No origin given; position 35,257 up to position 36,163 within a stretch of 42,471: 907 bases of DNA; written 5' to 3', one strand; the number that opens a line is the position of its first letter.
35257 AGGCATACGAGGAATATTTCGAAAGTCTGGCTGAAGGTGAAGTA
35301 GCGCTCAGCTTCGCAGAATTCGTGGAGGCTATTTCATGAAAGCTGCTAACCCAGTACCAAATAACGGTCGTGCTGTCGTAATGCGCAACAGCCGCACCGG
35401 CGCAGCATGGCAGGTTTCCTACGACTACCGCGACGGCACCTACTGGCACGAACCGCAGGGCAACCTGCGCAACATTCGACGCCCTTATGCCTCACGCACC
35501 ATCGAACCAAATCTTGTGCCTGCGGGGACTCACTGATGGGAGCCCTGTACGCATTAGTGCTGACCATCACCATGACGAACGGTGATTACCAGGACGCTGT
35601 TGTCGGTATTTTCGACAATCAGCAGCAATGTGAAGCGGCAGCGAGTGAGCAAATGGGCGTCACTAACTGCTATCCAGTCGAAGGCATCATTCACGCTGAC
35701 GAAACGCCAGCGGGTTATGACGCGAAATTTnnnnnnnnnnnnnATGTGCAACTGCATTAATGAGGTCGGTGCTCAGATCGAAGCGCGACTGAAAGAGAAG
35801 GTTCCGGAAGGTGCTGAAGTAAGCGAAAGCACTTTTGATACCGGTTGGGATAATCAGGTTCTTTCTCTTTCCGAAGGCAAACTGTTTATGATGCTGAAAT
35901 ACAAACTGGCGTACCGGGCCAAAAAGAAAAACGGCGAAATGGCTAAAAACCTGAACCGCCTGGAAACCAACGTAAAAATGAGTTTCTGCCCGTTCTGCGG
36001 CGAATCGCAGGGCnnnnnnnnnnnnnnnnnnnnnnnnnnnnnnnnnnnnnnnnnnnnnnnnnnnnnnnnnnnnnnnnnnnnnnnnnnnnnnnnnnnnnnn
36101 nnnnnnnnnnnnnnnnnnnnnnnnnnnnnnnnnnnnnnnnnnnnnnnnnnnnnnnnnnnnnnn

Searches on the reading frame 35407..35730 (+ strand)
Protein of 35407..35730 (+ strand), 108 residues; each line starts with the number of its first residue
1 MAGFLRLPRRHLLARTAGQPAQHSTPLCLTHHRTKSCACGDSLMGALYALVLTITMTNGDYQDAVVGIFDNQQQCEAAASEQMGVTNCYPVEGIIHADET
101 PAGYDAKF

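Call 33: search_protein_families(library=phrogs, proteins=[window:35407-35730:+], max_evalue=0.001)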
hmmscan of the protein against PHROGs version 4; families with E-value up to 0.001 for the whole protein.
window:35407-35730:+ (108 aa): 1 family
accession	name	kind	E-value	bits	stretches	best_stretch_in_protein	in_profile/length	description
phrog_1092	-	unknown function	1.3e-26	93.2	1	44-103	1-62/63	-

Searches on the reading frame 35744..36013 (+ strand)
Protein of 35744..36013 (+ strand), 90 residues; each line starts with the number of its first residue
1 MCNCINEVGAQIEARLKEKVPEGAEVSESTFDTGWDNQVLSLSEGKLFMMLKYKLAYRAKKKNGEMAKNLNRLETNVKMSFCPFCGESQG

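Call 33: search_protein_families(library=phrogs, proteins=[window:35744-36013:+], max_evalue=0.001)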
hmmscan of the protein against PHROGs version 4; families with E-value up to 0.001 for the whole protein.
window:35744-36013:+ (90 aa): 2 families
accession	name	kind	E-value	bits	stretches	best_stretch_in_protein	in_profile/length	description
phrog_7033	-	unknown function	3.5e-38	132.6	1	1-89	4-93/197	-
phrog_4030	-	unknown function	6.1e-05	24.1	1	52-88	37-76/85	-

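Call 54: search_protein_families(library=padloc, proteins=[window:35744-36013:+], max_evalue=0.01)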
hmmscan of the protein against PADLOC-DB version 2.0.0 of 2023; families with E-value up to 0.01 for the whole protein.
window:35744-36013:+ (90 aa): 1 family
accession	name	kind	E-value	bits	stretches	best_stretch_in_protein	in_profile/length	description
PDLC04270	PDC-M01B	-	0.00047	17.7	1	54-88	70-104/280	-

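Call 69: search_protein_families(library=pfam, proteins=[window:35744-36013:+], max_evalue=0.01)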
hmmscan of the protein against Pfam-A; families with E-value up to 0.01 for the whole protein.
window:35744-36013:+ (90 aa): 0 families
